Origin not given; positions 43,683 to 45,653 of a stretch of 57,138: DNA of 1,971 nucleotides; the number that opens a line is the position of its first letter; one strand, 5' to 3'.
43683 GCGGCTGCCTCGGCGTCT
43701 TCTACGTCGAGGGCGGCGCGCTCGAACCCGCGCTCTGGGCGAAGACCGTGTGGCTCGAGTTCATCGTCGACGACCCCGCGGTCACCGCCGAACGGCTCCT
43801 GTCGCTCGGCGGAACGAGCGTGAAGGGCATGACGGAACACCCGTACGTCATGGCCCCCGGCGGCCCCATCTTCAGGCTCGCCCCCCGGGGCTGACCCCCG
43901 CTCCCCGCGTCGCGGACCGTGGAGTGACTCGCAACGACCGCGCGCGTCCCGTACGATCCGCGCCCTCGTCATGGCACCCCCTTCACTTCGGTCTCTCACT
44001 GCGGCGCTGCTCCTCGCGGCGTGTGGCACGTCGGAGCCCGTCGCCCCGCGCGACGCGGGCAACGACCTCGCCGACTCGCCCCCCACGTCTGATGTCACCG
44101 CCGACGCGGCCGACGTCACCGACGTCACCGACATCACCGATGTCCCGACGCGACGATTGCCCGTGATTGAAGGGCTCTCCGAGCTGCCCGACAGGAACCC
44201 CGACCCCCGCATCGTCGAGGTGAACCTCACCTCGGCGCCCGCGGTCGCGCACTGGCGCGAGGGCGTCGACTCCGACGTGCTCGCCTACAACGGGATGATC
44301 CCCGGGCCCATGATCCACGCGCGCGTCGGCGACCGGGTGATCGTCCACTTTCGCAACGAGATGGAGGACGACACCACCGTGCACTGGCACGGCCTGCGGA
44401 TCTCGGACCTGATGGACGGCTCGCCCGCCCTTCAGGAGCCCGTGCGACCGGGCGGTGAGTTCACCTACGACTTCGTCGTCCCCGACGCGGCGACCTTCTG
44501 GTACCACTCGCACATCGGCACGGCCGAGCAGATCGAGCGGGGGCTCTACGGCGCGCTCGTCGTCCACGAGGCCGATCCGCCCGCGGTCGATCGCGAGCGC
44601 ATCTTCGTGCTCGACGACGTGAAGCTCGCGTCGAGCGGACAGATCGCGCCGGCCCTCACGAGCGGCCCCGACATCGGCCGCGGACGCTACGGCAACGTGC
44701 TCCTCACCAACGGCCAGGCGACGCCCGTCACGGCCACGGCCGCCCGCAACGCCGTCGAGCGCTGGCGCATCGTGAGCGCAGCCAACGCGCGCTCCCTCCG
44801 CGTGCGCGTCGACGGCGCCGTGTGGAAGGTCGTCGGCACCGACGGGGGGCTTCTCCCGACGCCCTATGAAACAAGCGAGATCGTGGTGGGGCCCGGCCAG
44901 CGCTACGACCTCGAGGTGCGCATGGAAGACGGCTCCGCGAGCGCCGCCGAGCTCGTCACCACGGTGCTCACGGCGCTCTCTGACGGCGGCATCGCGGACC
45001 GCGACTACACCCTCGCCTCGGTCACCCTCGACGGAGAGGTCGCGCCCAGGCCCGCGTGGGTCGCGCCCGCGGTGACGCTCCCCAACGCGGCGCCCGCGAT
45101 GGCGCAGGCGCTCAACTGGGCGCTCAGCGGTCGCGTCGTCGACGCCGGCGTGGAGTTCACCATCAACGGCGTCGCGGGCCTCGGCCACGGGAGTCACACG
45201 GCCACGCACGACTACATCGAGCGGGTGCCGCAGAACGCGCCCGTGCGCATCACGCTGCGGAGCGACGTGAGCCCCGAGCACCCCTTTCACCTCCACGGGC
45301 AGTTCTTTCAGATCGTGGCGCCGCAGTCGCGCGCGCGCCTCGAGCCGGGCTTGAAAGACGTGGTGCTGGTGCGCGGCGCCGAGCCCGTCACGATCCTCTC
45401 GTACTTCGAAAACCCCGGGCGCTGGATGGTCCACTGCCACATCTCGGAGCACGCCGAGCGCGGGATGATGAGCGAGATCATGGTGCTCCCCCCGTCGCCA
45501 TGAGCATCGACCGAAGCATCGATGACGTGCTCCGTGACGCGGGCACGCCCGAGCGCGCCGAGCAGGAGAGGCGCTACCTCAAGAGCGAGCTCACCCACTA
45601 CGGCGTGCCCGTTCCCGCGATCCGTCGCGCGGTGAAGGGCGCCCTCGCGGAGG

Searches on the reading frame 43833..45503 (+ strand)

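Call 51: search_protein_families(library=pfam, proteins=[window:43833-45503:+], max_evalue=0.001)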
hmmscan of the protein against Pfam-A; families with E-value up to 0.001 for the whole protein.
window:43833-45503:+ (556 aa): 3 families
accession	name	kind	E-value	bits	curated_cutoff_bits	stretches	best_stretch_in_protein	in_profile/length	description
PF07732.21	Cu-oxidase_3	-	1.2e-31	109.7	21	1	144-247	12-117/119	Multicopper oxidase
PF07731.20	Cu-oxidase_2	-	5.2e-30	104.4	20.4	1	463-553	35-135/137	Multicopper oxidase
PF00394.28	Cu-oxidase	-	2.6e-09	37.8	21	1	284-365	45-123/157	Multicopper oxidase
